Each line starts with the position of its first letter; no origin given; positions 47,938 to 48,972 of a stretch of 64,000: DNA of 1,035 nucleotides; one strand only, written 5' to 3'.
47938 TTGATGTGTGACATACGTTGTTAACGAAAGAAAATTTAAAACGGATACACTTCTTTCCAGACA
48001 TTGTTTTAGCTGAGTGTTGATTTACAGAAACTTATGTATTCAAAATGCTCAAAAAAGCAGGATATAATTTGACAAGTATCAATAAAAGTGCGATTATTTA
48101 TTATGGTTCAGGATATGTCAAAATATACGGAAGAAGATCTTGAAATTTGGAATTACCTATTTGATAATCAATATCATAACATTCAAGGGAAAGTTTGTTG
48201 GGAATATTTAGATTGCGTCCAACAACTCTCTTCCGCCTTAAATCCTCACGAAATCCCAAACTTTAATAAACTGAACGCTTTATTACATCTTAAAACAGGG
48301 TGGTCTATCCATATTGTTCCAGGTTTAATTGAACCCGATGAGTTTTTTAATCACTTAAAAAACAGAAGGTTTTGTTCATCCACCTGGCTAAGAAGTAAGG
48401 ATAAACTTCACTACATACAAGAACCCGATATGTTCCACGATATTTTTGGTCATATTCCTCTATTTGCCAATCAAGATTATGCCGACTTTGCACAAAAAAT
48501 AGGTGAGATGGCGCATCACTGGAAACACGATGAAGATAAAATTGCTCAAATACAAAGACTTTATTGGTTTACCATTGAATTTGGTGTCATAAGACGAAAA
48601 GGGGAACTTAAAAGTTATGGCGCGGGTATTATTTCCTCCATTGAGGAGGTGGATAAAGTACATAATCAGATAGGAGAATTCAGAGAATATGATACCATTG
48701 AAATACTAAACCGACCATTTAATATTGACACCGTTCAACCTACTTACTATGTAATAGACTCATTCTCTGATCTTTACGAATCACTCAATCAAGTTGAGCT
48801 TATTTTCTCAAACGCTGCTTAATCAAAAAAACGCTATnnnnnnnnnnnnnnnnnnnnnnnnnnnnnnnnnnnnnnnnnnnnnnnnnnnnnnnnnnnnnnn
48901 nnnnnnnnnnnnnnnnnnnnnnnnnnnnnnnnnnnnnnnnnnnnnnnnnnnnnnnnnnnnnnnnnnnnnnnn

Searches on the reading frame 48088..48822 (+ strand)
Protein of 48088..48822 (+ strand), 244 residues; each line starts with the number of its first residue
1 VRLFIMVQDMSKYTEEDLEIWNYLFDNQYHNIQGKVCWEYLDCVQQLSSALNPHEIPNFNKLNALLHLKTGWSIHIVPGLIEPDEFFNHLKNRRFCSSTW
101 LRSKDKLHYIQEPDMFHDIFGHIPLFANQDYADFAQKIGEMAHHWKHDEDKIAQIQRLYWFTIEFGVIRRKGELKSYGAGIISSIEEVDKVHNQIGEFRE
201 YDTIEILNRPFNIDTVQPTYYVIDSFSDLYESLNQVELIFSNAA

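Call 80: search_protein_families(library=pfam, proteins=[window:48088-48822:+], max_evalue=0.00001)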
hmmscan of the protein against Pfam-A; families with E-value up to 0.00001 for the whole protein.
window:48088-48822:+ (244 aa): 1 family
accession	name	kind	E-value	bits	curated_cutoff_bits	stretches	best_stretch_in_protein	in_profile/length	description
PF00351.26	Biopterin_H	-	2.1e-49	168.8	22.7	1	12-235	60-283/331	Biopterin-dependent aromatic amino acid hydroxylase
